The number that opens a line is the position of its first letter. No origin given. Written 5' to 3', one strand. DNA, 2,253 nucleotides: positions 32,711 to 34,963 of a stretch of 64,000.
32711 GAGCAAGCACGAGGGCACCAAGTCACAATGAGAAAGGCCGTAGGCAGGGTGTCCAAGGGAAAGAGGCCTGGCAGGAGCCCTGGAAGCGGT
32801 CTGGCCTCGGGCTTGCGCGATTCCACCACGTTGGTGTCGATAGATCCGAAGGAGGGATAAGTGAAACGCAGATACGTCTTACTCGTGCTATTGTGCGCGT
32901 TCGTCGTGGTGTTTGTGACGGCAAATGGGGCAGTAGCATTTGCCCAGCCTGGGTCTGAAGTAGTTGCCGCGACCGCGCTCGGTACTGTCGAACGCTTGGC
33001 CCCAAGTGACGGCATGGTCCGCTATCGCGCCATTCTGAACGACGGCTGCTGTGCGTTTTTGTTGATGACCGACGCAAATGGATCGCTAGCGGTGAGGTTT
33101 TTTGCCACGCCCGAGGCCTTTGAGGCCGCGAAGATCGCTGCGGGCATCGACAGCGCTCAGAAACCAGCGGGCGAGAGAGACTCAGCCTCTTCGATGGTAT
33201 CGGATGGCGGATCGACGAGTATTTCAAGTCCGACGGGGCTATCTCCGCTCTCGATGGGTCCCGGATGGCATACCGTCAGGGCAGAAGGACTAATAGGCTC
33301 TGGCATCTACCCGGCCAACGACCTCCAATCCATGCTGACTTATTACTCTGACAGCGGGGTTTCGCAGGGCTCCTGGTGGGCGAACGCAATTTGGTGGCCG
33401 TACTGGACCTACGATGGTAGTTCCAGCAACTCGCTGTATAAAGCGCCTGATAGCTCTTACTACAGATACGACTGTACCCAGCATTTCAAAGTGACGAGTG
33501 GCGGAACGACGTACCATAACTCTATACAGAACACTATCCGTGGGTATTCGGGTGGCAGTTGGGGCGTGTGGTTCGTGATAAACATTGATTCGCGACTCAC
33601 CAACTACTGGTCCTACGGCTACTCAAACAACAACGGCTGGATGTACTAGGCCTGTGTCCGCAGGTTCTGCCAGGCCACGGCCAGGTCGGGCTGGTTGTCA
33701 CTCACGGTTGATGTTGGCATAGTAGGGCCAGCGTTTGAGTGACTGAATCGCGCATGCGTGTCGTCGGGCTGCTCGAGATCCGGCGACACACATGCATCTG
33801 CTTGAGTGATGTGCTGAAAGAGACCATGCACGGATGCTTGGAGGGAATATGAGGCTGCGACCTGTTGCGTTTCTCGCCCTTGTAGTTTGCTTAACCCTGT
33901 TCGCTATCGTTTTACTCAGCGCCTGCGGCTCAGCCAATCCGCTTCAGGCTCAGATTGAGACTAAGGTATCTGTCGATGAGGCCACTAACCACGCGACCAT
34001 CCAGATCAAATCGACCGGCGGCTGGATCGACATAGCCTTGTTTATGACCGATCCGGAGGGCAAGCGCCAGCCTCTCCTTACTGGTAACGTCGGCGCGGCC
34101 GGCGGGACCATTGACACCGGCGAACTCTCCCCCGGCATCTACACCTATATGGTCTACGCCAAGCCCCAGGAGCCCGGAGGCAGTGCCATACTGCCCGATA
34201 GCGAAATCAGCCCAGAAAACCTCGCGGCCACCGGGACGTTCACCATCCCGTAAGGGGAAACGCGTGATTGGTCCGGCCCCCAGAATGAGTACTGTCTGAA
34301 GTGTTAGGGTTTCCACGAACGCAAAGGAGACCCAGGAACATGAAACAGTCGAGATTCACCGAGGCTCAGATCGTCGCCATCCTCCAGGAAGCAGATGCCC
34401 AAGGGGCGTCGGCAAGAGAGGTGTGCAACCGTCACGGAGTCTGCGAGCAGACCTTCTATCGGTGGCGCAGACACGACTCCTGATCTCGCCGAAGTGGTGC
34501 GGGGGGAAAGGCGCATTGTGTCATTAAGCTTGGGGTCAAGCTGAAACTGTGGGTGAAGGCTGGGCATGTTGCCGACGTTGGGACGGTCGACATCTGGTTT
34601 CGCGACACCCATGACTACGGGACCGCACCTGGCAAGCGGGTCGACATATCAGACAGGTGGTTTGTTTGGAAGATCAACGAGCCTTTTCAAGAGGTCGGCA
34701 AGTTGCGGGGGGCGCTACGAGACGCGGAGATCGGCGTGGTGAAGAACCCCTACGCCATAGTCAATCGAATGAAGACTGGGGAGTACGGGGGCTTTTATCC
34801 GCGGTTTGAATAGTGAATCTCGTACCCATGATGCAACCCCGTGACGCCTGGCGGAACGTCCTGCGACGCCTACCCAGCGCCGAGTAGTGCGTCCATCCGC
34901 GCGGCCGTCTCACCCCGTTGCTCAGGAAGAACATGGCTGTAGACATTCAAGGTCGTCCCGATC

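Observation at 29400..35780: Lower-GC genomic island: IS21, an IS3 remnant, and a 5'-truncated integrase fused to the regulon motif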

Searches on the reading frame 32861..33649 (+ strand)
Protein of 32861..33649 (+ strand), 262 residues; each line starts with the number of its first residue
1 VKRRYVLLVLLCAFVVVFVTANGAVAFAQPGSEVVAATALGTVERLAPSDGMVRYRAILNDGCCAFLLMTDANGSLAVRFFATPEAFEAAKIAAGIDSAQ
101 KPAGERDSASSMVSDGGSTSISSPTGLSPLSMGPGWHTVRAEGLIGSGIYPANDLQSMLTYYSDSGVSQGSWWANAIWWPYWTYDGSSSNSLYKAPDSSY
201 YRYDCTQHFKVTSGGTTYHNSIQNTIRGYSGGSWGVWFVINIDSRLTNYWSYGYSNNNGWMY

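Call 8: search_protein_families(library=pfam, proteins=[window:32861-33649:+], max_evalue=0.01)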
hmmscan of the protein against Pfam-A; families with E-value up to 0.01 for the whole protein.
window:32861-33649:+ (262 aa): 0 families

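Call 50: search_protein_families(library=pfam, proteins=[L017:5027-5320:+, L001:433-1476:+, L001:16-333:-], max_evalue=0.01)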
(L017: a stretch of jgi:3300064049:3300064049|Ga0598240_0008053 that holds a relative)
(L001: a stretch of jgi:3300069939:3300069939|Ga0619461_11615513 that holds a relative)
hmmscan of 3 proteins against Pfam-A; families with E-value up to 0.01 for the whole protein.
L017:5027-5320:+ (97 aa): 0 families

L001:433-1476:+ (347 aa): 0 families

L001:16-333:- (105 aa): 1 family
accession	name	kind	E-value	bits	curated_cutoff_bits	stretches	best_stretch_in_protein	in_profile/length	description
PF12728.13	HTH_17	-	1.6e-09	38.3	27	1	50-97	1-48/51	Helix-turn-helix domain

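Call 54: find_homologous_proteins(query=window:32861-33649:+)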
Query window:32861-33649:+ (262 aa): 3 proteins with E <= 0.001 among 1506 candidates.
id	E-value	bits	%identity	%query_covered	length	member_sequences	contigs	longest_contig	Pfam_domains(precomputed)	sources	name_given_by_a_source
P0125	3.1e-154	530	89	100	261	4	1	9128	-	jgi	jgi:hypothetical protein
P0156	2.7e-107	376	69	100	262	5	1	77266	-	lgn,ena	-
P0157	3.2e-77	277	55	100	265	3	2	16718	-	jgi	jgi:hypothetical protein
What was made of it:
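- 32837..34268 (+): Conserved two-gene cassette: a Tyr/Trp-rich secreted protein (32861-33649) and a 134-aa lipoprotein (33849-34253). Only 3 homologue clusters exist among 5.8 billion proteins (call 54).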

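Call 55: find_encoding_contigs(protein=P0156, flank=10000, max_places=3)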
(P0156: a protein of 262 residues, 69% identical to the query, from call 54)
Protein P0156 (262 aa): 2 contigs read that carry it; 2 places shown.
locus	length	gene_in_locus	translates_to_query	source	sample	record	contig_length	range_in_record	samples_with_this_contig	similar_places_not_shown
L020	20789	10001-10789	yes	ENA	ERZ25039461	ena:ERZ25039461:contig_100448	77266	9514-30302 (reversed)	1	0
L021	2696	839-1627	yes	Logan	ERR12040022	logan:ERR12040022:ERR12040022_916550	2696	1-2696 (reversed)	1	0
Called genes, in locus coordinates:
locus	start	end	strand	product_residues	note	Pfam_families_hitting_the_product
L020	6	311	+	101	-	-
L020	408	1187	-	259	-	-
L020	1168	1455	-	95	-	-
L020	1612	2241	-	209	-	-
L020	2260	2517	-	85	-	-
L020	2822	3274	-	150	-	-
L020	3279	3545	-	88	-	-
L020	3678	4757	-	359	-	PF04860:Phage_portal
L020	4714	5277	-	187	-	-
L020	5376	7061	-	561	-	PF05876:GpA_ATPase, PF03237:Terminase_6N (weak)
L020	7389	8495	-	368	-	PF01555:N6_N4_Mtase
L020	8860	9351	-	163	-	-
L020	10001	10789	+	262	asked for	-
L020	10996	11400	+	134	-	-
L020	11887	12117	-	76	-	PF13683:rve_3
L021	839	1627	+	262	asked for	-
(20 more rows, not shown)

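Call 56: find_encoding_contigs(protein=P0157, flank=10000, max_places=3)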
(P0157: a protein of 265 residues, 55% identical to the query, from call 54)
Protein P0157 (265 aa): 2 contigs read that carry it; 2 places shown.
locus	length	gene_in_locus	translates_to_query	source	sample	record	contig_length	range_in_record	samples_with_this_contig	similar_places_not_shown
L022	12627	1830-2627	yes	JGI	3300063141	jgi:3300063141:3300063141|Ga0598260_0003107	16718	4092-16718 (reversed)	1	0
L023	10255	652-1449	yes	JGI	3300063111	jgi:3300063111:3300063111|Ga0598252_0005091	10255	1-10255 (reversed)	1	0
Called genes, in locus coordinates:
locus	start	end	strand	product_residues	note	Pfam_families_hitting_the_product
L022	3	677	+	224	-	?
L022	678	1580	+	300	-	PF00175:NAD_binding_1, PF10418:DHODB_Fe-S_bind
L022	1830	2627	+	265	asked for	-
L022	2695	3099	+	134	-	-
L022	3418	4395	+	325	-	PF27126:NmeDI_C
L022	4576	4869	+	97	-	PF05015:HigB-like_toxin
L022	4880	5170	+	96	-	PF01381:HTH_3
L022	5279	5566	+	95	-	-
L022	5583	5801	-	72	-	PF15919:HicB_lk_antitox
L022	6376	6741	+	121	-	PF13744:HTH_37, PF13560:HTH_31, PF01381:HTH_3 (weak)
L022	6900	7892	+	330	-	PF00005:ABC_tran, PF13304:AAA_21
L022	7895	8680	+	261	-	PF10920:DUF2705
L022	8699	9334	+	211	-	PF00440:TetR_N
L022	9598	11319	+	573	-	-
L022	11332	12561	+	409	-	-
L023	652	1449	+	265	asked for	-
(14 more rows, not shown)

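Call 70: search_protein_families(library=ncbifam, proteins=[P0121, window:32861-33649:+], max_evalue=0.001)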
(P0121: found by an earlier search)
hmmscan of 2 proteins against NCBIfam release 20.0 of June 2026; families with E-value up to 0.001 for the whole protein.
P0121 (378 aa): 10 families
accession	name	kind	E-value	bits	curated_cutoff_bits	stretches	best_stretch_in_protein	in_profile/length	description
TIGR02224.1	recomb_XerC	equivalog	8.8e-30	104.1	335.15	1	90-360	21-278/295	tyrosine recombinase XerC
TIGR02225.1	recomb_XerD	equivalog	9.2e-26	90.8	329.6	1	90-363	21-278/290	site-specific tyrosine recombinase XerD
NF040815.2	recomb_XerA_Arch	equivalog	1.8e-25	90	220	1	111-361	36-256/263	site-specific tyrosine recombinase/integron integrase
NF001399.0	PRK00283.1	subfamily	5.7e-23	81.6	279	1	76-363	17-287/300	tyrosine recombinase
TIGR02249.1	integrase_gron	subfamily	6.2e-16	58.6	265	1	297-368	238-309/315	integron integrase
NF011946.0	PRK15417.1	equivalog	1.3e-12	47.5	435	1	302-374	258-330/337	integron integrase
NF002331.0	PRK01287.1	subfamily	2.9e-11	43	371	1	185-359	156-312/365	site-specific tyrosine recombinase XerC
NF003462.0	PRK05084.1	equivalog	1.5e-10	40.3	267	1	317-371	303-356/360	tyrosine recombinase XerS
NF007371.0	PRK09871.1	subfamily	1.2e-09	38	222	1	187-353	22-169/198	tyrosine-type DNA invertase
NF007370.0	PRK09870.1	subfamily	8.1e-09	35.4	221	1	192-353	33-174/200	tyrosine-type DNA invertase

window:32861-33649:+ (262 aa): 0 families

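Call 87: predict_structure(alignment_id=A4)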
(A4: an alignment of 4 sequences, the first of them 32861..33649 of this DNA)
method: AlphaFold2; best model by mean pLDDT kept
length: 262 residues; sequences in the alignment: 4
mean_pLDDT: 56.7   pTM: 0.56
mean pLDDT of the five models: 56.7, 55.5, 54.2, 50.5, 45.8
residues with pLDDT >= 90: 0; 70-90: 89; 50-70: 74; < 50: 99
segments of 3 or more residues with pLDDT < 50: 1-5, 9-28, 98-138, 149-152, 161-182, 257-262
pLDDT, mean of each block of 10 residues (from residue 1): 46 36 43 80 76 76 75 75 77 61 30 25 25 39 57 52 40 32 60 66 73 76 71 66 72 51 28
secondary structure, 60 per line:
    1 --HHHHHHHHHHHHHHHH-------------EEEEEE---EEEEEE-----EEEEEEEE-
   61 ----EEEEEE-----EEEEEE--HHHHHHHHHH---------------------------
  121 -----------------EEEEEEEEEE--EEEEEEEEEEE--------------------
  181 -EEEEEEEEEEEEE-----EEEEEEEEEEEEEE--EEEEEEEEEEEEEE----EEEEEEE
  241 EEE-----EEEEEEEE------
elements in order: H3-18 E32-37 E41-46 E52-59 E65-70 E76-81 H84-93 E138-147 E150-160 E182-194 E200-213 E216-229 E234-243 E249-256

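Call 92: fold_search(model_id=the predicted structure, library=pdb)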
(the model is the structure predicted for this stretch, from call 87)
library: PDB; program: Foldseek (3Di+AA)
matches with E <= 10: 953; with E <= 0.001: 0
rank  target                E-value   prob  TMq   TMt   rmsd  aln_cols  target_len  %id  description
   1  5ltp_D                6.7e-02  0.06  0.12  0.13  20.1       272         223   10  Structure of the Yellow-Green Fluorescent Protein mNeonGreen from Branchiostoma lanceolatum at the acidic pH 4.5 (released 2016-12-21)
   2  7z7p_F                8.7e-02  0.08  0.13  0.15  19.9       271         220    9  Structure of the fluorescent protein NeonCyan0.95 at pH 5.6 (released 2022-05-04)
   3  3u0k_B                9.7e-02  0.10  0.11  0.14  16.8       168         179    8  Crystal Structure of the genetically encoded calcium indicator RCaMP (released 2012-10-03)
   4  5hzt_K                1.1e-01  0.06  0.10  0.12  18.6       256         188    7  Crystal structure of Dronpa-Cu2+ (released 2017-03-15)
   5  7z7p_G                1.2e-01  0.06  0.13  0.15  19.9       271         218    9  Structure of the fluorescent protein NeonCyan0.95 at pH 5.6 (released 2022-05-04)
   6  2sba_A                1.3e-01  0.08  0.15  0.16  17.6       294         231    9  SOYBEAN AGGLUTININ COMPLEXED WITH 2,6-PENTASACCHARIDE (released 1998-12-09)
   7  8xci_Z                1.5e-01  0.14  0.14  0.10  32.5       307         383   10  Open state of central tail fiber of bacteriophage lambda upon binding to LamB (released 2024-05-01)
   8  7sfa_B                1.6e-01  0.05  0.12  0.14  20.1       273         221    8  Branchiostoma floridae fluorescent protein LanFP10A2 (released 2022-03-30)
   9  7sfa_C                1.8e-01  0.06  0.13  0.15  20.3       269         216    9  Branchiostoma floridae fluorescent protein LanFP10A2 (released 2022-03-30)
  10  5ltp_B                2.0e-01  0.07  0.14  0.16  19.9       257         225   10  Structure of the Yellow-Green Fluorescent Protein mNeonGreen from Branchiostoma lanceolatum at the acidic pH 4.5 (released 2016-12-21)
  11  5ltp_C                2.2e-01  0.05  0.13  0.15  20.4       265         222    9  Structure of the Yellow-Green Fluorescent Protein mNeonGreen from Branchiostoma lanceolatum at the acidic pH 4.5 (released 2016-12-21)
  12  5bql_B                2.3e-01  0.07  0.14  0.16  20.2       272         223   11  Fluorescent protein cyOFP (released 2016-06-01)
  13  6w3f_A                2.4e-01  0.28  0.11  0.20   6.6        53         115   15  Rd1NTF2_05_I64F_A80G_T94P_D101K_L106W (released 2020-04-15)
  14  7sfa_D                2.4e-01  0.06  0.13  0.15  20.1       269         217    8  Branchiostoma floridae fluorescent protein LanFP10A2 (released 2022-03-30)
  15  7x2b                  2.4e-01  0.04  0.11  0.12  19.8       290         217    8  Red fluorescent protein from Diadumene lineata (released 2023-03-01)
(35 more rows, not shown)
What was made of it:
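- Tried and rejected: The AlphaFold model of the secreted protein was poor (pLDDT 57), and Foldseek against the PDB gave nothing (calls 87, 92).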

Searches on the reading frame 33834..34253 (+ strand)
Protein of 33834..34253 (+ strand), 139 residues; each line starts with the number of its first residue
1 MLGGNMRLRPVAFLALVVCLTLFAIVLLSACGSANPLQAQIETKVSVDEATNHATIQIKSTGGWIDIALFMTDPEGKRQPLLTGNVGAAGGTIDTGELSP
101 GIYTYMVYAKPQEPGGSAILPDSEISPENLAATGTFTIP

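Call 8: search_protein_families(library=pfam, proteins=[window:33834-34253:+], max_evalue=0.01)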
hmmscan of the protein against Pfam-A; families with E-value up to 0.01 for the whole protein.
window:33834-34253:+ (139 aa): 0 families

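Call 50: search_protein_families(library=pfam, proteins=[L017:5027-5320:+, L001:433-1476:+, L001:16-333:-], max_evalue=0.01)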
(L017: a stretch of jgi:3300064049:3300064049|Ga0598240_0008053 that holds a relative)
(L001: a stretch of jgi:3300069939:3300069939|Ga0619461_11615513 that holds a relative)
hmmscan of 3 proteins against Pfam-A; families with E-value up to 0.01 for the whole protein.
L017:5027-5320:+ (97 aa): 0 families

L001:433-1476:+ (347 aa): 0 families

L001:16-333:- (105 aa): 1 family
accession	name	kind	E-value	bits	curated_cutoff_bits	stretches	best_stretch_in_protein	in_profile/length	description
PF12728.13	HTH_17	-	1.6e-09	38.3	27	1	50-97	1-48/51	Helix-turn-helix domain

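Call 70: search_protein_families(library=ncbifam, proteins=[P0121, window:33849-34253:+], max_evalue=0.001)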
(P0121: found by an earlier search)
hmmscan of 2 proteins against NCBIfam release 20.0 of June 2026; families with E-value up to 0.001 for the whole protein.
P0121 (378 aa): 10 families
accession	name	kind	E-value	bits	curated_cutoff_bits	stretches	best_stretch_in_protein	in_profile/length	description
TIGR02224.1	recomb_XerC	equivalog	8.8e-30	104.1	335.15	1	90-360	21-278/295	tyrosine recombinase XerC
TIGR02225.1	recomb_XerD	equivalog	9.2e-26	90.8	329.6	1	90-363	21-278/290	site-specific tyrosine recombinase XerD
NF040815.2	recomb_XerA_Arch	equivalog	1.8e-25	90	220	1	111-361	36-256/263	site-specific tyrosine recombinase/integron integrase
NF001399.0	PRK00283.1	subfamily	5.7e-23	81.6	279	1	76-363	17-287/300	tyrosine recombinase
TIGR02249.1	integrase_gron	subfamily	6.2e-16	58.6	265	1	297-368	238-309/315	integron integrase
NF011946.0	PRK15417.1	equivalog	1.3e-12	47.5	435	1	302-374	258-330/337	integron integrase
NF002331.0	PRK01287.1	subfamily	2.9e-11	43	371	1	185-359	156-312/365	site-specific tyrosine recombinase XerC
NF003462.0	PRK05084.1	equivalog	1.5e-10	40.3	267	1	317-371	303-356/360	tyrosine recombinase XerS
NF007371.0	PRK09871.1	subfamily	1.2e-09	38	222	1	187-353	22-169/198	tyrosine-type DNA invertase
NF007370.0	PRK09870.1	subfamily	8.1e-09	35.4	221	1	192-353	33-174/200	tyrosine-type DNA invertase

window:33849-34253:+ (134 aa): 0 families

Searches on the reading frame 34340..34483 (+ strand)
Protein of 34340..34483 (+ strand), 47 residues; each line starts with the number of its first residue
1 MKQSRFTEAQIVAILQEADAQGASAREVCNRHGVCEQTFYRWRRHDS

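Call 50: search_protein_families(library=pfam, proteins=[window:34340-34483:+], max_evalue=0.01)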
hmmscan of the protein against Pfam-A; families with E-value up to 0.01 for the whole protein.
window:34340-34483:+ (47 aa): 5 families
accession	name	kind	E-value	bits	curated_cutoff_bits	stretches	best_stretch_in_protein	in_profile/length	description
PF01527.26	HTH_Tnp_1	-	8.9e-13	48.7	24.1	1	1-45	1-46/75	Transposase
PF13518.12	HTH_28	-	8.8e-07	29.3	25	1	13-44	4-34/52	Helix-turn-helix domain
PF13384.12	HTH_23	-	1.5e-06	28.2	24.6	1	13-45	9-40/50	Homeodomain-like domain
PF13551.12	HTH_29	-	1.4e-05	25.6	28.1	1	13-44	4-34/64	Winged helix-turn helix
PF13022.12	HTH_Tnp_1_2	-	1.4e-05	25.6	27.9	1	9-45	13-49/122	Helix-turn-helix of insertion element transposase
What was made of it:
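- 34340..34483 (+): IS3-family OrfA stub: 47 codons and then a stop. No OrfB is present. PF01527 HTH_Tnp_1 has E 8.9e-13 and covers model positions 1-46 of 75 (call 50).
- Checked: The transposase stub at 34340-34483 matches HTH_Tnp_1 (E 9e-13, call 50).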

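Call 70: search_protein_families(library=ncbifam, proteins=[window:34340-34483:+], max_evalue=0.001)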
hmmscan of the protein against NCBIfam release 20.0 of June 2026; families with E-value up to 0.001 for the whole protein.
window:34340-34483:+ (47 aa): 4 families
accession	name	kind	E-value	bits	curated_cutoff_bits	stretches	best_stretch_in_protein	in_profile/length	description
NF047595.1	IS66_ISRel24_TnpA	equivalog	7.2e-07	29.8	74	1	4-45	3-44/113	IS66-like element accessory protein TnpA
NF033516.0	transpos_IS3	equivalog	1.9e-05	24.1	160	1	10-44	2-36/369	IS3 family transposase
NF033577.2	transpos_IS481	equivalog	0.0002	21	224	1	13-44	4-35/284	IS481 family transposase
NF047593.1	IS66_ISAeme5_TnpA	equivalog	0.00045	20.6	28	1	14-44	9-39/79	IS66 family insertion sequence element accessory protein TnpA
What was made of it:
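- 34340..34483 (+): NCBIfam does not separate IS3 OrfA from IS66 TnpA for so short a piece (call 70).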

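Call 71: search_dna_similar(query=window:34340-34480:+, collection=plasmids, mode=protein, max_rows=12, max_evalue=0.001)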
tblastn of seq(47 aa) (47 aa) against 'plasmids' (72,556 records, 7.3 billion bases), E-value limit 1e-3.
Records with a match: 3933; places in all: 5783; records where one place covers at least 80% of the query: 3931.
Best place of each record, by identity: 60-80% 1; <60% 3932.
By first word of the organism name: Klebsiella 1472; Xanthomonas 237; Salmonella 235; Enterobacter 231; Escherichia 228; Rhizobium 191; Citrobacter 123; Yersinia 93; Burkholderia 77; Ralstonia 74; and 152 more.
By predicted mobility (MOB-suite, as given by PLSDB): conjugative 2051; non-mobilizable 1182; mobilizable 700.
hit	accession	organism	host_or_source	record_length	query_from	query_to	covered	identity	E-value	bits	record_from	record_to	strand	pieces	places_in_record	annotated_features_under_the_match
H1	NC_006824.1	Aromatoleum aromaticum EbN1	-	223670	1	45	96%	60.0%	1e-9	57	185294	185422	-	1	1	none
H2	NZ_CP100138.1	Burkholderia glumae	cell culture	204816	1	45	96%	57.8%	1e-9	57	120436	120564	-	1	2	none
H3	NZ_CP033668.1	Burkholderia glumae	bacterial cell,diseased rice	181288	1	45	96%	57.8%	2e-9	57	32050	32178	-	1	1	none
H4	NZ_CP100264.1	Burkholderia glumae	cell culture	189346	1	45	96%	57.8%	2e-9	57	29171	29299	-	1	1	none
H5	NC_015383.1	Burkholderia gladioli BSR3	-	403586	1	45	96%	57.8%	2e-9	57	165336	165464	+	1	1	none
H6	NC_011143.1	Phenylobacterium zucineum HLK1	-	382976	1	43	91%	58.1%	4e-10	59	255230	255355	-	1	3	IS3 family transposase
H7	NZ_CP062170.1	Mycetohabitans endofungorum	-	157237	1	45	96%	55.6%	6e-9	56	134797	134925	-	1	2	IS3 family transposase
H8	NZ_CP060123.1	Sphingobium yanoikuyae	Cell culture,soil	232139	1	43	91%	58.1%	1e-8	55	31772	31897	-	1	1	none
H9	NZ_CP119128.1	Sphingobium sp. WTD-1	Bacteria,activated sludge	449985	1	43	91%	58.1%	1e-8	55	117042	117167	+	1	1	none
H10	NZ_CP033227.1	Sphingobium yanoikuyae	Mixed culture,wastewater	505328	1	43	91%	58.1%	1e-8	55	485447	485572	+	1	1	none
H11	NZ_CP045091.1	Burkholderia glumae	rice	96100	1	45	96%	55.6%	2e-8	54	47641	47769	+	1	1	hypothetical protein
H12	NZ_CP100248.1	Burkholderia glumae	cell culture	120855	1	45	96%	55.6%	2e-8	54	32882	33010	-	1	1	hypothetical protein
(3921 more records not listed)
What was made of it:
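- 34340..34483 (+): The best annotated tblastn matches are IS3 family transposases (call 71).
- Checked: Its best annotated matches are IS3 family transposases (call 71).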

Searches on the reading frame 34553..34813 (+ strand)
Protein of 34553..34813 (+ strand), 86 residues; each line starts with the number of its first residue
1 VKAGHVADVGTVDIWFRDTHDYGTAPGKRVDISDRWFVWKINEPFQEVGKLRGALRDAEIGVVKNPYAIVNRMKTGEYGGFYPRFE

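Call 50: search_protein_families(library=pfam, proteins=[window:34553-34813:+], max_evalue=0.01)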
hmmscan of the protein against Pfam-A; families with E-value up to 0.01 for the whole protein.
window:34553-34813:+ (86 aa): 0 families

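Call 65: search_protein_representatives(protein=window:34553-34813:+)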
Query: 86 residues. Proteins with E-value up to 0.001 (for the whole library): 179; up to 1e-10: 43; up to 1e-30: 0. The best 150 are listed.
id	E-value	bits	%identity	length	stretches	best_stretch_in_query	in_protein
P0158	1.4e-21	92.3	52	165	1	2-86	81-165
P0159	1.5e-21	92.2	58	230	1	2-86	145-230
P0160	1.1e-20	89.4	55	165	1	2-85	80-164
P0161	1.4e-19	85.8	40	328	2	4-84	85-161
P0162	1.6e-17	79.3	50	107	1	2-83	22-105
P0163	6.7e-17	77.3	51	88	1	2-86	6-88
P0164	1.8e-16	75.9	49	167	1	3-86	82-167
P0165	3.1e-16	75.2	53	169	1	13-86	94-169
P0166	3.2e-16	75.1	48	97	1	6-86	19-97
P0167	7.4e-16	74.0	52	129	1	2-85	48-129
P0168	2.7e-15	72.1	47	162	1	2-85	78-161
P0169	6.1e-15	71.0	49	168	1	2-84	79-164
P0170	8.2e-15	70.6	48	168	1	2-86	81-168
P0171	1.2e-14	70.0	54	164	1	2-83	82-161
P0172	1.7e-14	69.6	55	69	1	16-85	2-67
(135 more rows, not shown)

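Call 66: search_protein_families(library=pfam, proteins=[P0158, P0160, P0159, P0161, P0164, P0169], max_evalue=0.01)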
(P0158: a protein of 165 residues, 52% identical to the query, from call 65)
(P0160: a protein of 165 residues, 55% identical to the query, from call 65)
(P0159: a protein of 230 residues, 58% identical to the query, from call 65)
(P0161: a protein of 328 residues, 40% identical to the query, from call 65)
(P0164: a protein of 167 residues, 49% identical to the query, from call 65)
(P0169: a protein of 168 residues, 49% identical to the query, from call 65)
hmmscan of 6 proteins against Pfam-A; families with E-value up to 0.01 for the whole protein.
P0158 (165 aa): 0 families

P0160 (165 aa): 0 families

P0159 (230 aa): 1 family
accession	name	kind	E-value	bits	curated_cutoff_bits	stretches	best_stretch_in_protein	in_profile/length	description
PF15428.11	Imm26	-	0.00041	21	23.3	1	72-151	2-84/107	Immunity protein 26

P0161 (328 aa): 1 family
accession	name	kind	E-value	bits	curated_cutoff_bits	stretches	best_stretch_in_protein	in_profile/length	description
PF15428.11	Imm26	-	1.3e-08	35.5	23.3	1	173-252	1-86/107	Immunity protein 26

P0164 (167 aa): 0 families

P0169 (168 aa): 1 family
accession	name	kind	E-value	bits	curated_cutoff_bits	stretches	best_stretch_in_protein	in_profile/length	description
PF15428.11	Imm26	-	0.00097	19.8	23.3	1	6-88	2-87/107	Immunity protein 26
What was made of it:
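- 34511..34813 (+): 3' two-thirds of a roughly 165-aa Imm26-like gene. It is truncated at the 5' end, with about 64 codons missing. Some relatives give weak Imm26 Pfam hits (call 66).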

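Call 70: search_protein_families(library=ncbifam, proteins=[P0158], max_evalue=0.001)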
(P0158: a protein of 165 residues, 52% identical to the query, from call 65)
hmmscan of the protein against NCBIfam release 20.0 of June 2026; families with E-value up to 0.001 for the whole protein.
P0158 (165 aa): 0 families
